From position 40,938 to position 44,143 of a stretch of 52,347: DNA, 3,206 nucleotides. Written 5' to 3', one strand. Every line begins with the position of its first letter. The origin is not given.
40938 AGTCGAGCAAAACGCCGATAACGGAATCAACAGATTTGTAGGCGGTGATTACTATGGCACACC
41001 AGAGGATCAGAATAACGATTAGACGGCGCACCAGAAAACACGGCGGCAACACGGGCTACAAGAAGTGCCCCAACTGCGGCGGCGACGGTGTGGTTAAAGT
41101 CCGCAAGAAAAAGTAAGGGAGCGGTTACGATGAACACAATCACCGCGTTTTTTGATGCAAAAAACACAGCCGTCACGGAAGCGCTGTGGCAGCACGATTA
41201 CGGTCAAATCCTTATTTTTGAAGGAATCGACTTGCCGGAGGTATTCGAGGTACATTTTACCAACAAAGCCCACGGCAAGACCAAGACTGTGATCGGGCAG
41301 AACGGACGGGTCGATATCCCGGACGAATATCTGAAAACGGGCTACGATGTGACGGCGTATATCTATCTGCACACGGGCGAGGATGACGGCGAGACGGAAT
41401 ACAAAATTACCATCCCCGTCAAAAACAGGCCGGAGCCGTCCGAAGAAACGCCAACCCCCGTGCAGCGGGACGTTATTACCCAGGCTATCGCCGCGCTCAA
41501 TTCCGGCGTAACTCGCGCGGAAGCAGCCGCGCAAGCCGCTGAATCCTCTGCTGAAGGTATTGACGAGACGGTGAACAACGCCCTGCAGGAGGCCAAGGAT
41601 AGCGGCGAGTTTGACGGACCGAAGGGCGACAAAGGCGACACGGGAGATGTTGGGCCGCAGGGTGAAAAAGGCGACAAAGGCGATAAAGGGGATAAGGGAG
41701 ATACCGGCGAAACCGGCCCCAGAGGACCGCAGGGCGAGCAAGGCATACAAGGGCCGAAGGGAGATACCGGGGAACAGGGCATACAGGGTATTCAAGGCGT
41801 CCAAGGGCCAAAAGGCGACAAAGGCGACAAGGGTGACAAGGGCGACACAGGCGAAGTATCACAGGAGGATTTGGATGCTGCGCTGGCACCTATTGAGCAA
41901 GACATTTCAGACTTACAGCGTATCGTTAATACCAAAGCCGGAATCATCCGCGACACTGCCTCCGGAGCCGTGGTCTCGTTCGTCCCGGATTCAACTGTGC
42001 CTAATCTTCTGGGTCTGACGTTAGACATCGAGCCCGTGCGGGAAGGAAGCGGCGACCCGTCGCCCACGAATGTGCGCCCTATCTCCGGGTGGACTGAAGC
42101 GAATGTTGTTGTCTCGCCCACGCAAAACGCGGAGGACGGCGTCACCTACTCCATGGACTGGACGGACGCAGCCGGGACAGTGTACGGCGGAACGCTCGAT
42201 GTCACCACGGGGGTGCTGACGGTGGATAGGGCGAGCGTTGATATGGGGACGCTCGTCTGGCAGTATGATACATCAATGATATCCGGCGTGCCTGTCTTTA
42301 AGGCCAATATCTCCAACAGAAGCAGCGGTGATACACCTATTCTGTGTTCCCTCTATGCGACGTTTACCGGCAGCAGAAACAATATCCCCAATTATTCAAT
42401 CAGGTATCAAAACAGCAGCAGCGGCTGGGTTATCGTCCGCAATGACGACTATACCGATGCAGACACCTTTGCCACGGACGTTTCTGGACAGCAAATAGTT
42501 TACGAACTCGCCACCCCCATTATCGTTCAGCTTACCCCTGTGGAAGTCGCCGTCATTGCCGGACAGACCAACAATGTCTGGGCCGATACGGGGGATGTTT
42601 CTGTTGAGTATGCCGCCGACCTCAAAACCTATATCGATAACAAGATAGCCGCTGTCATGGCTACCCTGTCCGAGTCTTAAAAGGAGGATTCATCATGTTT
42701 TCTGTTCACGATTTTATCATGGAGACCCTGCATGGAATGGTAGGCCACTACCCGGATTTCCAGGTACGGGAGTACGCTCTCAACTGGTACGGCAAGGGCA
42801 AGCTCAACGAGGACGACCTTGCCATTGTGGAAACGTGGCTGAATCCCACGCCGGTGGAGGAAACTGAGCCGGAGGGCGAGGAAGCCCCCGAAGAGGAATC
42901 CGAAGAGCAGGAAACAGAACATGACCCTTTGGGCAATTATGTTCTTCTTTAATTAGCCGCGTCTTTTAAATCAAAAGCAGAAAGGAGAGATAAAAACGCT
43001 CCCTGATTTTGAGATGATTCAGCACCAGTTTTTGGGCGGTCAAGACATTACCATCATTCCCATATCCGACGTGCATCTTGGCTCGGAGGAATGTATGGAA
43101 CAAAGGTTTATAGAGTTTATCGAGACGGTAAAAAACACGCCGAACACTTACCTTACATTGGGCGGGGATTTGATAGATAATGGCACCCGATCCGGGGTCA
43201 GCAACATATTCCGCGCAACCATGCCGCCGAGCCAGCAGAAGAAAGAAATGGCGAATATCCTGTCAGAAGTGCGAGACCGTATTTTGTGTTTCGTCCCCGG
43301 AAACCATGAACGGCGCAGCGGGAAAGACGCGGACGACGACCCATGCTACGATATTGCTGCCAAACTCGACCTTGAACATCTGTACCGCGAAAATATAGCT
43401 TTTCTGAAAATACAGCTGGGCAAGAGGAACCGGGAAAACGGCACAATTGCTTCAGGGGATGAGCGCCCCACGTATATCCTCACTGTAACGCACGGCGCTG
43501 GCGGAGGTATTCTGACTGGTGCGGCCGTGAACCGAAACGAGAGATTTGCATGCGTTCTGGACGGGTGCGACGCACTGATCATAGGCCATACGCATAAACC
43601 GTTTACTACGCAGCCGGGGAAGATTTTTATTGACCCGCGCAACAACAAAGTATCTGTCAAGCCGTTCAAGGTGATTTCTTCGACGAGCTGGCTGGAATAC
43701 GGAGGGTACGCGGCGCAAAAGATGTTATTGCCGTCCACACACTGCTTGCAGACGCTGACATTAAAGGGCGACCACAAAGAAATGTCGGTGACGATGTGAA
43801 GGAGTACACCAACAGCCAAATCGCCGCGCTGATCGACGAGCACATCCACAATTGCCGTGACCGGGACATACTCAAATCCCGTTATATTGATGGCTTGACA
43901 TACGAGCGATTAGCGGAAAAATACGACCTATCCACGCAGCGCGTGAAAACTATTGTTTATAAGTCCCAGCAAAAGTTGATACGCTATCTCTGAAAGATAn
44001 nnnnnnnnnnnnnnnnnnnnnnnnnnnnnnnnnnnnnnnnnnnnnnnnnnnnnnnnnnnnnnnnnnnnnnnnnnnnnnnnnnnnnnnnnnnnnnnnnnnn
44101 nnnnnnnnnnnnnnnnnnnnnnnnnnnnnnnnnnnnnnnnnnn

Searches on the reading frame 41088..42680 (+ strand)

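Call 69: search_protein_families(library=phrogs, proteins=[window:41088-42680:+], max_evalue=0.01)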
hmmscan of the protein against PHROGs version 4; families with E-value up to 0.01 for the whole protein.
window:41088-42680:+ (530 aa): 52 families (the best 25 are shown)
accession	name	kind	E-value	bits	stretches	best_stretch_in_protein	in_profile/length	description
phrog_5073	-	tail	3.6e-29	103.2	1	177-262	288-370/519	tail fiber protein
phrog_819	-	tail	9.1e-29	101.2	1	176-260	513-597/1024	tail protein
phrog_6320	-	tail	2.8e-25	90.2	1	176-256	109-189/745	tail fiber protein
phrog_366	-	tail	2.4e-24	87.6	1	136-292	268-404/474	tail fiber protein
phrog_16164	-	unknown function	2.8e-23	82.7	1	19-169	3-163/920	-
phrog_8745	-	tail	3e-23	82.1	1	161-392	1378-1607/1803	tail fiber protein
phrog_10972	-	tail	3.8e-18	67.1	2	194-265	159-233/343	tail fiber protein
phrog_13892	-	tail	3.5e-16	60.3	2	210-293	39-123/676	minor tail protein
phrog_1658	-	unknown function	1.4e-15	58.7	1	156-272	23-126/239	-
phrog_32123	-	unknown function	1.5e-13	50.9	2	167-255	211-296/532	-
phrog_38806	-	unknown function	2.4e-13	51.1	1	170-258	57-157/285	-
phrog_17587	-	tail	1.8e-12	47.5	1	174-251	347-422/641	tail fiber protein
phrog_18350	-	tail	4.9e-12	47.1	1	153-256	106-191/253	tail fiber protein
phrog_33406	-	tail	2.7e-11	43.5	1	174-252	197-275/651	tail fiber protein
phrog_30509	-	tail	1.8e-10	41.4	2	200-256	50-109/254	collagen like minor tail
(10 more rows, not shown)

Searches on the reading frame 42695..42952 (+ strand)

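Call 3: search_protein_families(library=pfam, proteins=[window:42695-42952:+], max_evalue=1)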
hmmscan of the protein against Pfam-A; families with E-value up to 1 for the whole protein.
window:42695-42952:+ (85 aa): 2 families
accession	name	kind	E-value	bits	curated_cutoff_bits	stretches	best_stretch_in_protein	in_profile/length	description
PF05887.16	Trypan_PARP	-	0.055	13.9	100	1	33-74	40-86/134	Procyclic acidic repetitive protein (PARP)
PF18468.6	Pfk_N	-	0.25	12.2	26.8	1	43-73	51-81/98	Phosphofructokinase N-terminal domain yeast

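Call 4: search_protein_families(library=phrogs, proteins=[window:42695-42952:+], max_evalue=0.1)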
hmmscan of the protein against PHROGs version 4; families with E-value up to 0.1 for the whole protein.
window:42695-42952:+ (85 aa): 1 family
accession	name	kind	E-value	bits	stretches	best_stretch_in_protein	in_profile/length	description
phrog_22445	-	unknown function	0.05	14.5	1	40-74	92-126/157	-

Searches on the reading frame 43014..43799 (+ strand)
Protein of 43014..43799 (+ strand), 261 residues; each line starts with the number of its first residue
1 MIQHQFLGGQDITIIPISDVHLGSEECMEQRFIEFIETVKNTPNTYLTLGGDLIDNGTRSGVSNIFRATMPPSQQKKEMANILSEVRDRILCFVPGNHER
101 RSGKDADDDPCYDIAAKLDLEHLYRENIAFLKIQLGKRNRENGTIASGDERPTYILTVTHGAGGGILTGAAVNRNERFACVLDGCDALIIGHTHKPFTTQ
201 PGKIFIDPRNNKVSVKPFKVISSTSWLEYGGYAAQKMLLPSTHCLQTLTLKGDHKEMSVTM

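Call 3: search_protein_families(library=pfam, proteins=[window:43014-43799:+], max_evalue=1)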
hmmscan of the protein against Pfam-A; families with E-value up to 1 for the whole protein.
window:43014-43799:+ (261 aa): 2 families
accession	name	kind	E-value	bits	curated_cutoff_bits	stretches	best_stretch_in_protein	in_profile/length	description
PF00149.33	Metallophos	-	2.2e-09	38.5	21.5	1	13-196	2-191/191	Calcineurin-like phosphoesterase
PF12850.12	Metallophos_2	-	0.0051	17.3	27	1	16-203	5-126/154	Calcineurin-like phosphoesterase superfamily domain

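Call 4: search_protein_families(library=phrogs, proteins=[window:43014-43799:+], max_evalue=0.1)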
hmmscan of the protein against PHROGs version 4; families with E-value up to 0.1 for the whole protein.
window:43014-43799:+ (261 aa): 3 families
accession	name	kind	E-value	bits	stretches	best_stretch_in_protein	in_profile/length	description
phrog_7339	-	DNA, RNA and nucleotide metabolism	9.2e-30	104.8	1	10-254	28-253/263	DNA repair exonuclease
phrog_1649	-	other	3e-05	23.8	1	13-132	37-130/308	metallo-phosphoesterase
phrog_284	-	DNA, RNA and nucleotide metabolism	0.00011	22.3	1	37-201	173-345/398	exonuclease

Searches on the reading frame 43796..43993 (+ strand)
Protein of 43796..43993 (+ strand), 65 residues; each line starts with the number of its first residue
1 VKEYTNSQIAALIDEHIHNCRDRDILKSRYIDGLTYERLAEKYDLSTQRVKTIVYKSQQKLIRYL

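Call 3: search_protein_families(library=pfam, proteins=[window:43796-43993:+], max_evalue=1)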
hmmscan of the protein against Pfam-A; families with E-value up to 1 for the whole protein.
window:43796-43993:+ (65 aa): 9 families
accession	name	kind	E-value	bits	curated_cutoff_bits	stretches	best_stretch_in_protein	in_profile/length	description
PF04545.22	Sigma70_r4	-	8.4e-09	35.3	24.1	1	21-61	8-48/50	Sigma-70, region 4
PF08281.18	Sigma70_r4_2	-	7.7e-05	22.7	25.7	1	21-56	14-49/54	Sigma-70, region 4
PF08765.17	Mor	-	0.0023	18.4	24.9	1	20-62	60-100/107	Mor transcription activator family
PF07182.16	DUF1402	-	0.014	15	27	1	9-58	74-123/300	Protein of unknown function (DUF1402)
PF06530.18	Phage_antitermQ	-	0.036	14.4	26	1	20-58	65-103/118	Phage antitermination protein Q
PF11178.13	DUF2963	-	0.088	12.7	22.6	1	40-64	11-36/52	Protein of unknown function (DUF2963)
PF00196.25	GerE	-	0.093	12.8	23.5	1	21-61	6-45/57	Bacterial regulatory proteins, luxR family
PF00046.35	Homeodomain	-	0.13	12.6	22.9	1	27-52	21-46/57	Homeodomain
PF12298.14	Bot1p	-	0.17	12.5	23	1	24-54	24-54/172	Eukaryotic mitochondrial regulator protein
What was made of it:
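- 43796..43993 (+): sig4: a 65-aa protein with only a sigma-70 region 4 / HTH domain. It is the last gene before the upstream terminator and the usual left-hand neighbour of the module. Pfam Sigma70_r4 scores 35.3 bits against a cut-off of 24.1 (call 3).
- On Sigma-70 region 4 (sig4, 43796-43993): 35.3 bits against 24.1 (call 3).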

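Call 4: search_protein_families(library=phrogs, proteins=[window:43796-43993:+], max_evalue=0.1)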
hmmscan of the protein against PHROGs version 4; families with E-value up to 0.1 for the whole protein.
window:43796-43993:+ (65 aa): 13 families
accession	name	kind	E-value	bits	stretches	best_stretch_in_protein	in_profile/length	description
phrog_1740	-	transcription regulation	1.9e-05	24.4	1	22-65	173-216/567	RNA polymerase sigma factor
phrog_36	-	transcription regulation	0.00031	21.4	1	21-54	143-176/220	transcriptional regulator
phrog_532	-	transcription regulation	0.00044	21.4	1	18-61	80-121/132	late transcriptional activator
phrog_4151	-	DNA, RNA and nucleotide metabolism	0.00091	20.1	1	22-54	9-41/154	DNA binding protein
phrog_4629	-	DNA, RNA and nucleotide metabolism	0.0012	19.8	1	27-59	46-78/87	HTH DNA binding domain protein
phrog_23746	-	unknown function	0.0016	19.1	1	25-58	52-85/244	-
phrog_836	-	transcription regulation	0.0098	17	1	14-59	78-122/133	late transcriptional activator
phrog_11376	-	unknown function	0.021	16.1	1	23-60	49-85/134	-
phrog_351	-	transcription regulation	0.03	13.9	1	21-64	679-725/928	RNA polymerase sigma factor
phrog_21292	-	unknown function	0.054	13.9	1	16-57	22-63/213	-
phrog_769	-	transcription regulation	0.073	14.1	0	21-60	12-51/89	transcriptional repressor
phrog_248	-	transcription regulation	0.084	14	1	8-53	78-125/161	transcriptional activator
phrog_35069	-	unknown function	0.094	13.5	1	28-63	121-156/160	-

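Call 56: search_protein_families(library=padloc, proteins=[window:43796-43993:+], max_evalue=1)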
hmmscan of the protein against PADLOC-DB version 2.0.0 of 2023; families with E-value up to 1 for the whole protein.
window:43796-43993:+ (65 aa): 3 families
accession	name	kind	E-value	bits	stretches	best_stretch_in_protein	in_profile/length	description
PDLC01151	HTH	-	0.015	12.8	1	16-62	283-329/330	"Two HTH domains (N-terminal xre and C-therminal Sigma70_ECF), the C-terminal domain often fused to Cas6 (see WP_0065099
PDLC02047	Cas7d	-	0.018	12.5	1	23-57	115-148/311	-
PDLC04880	PDC-S05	-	0.03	12.4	0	34-54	27-47/55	-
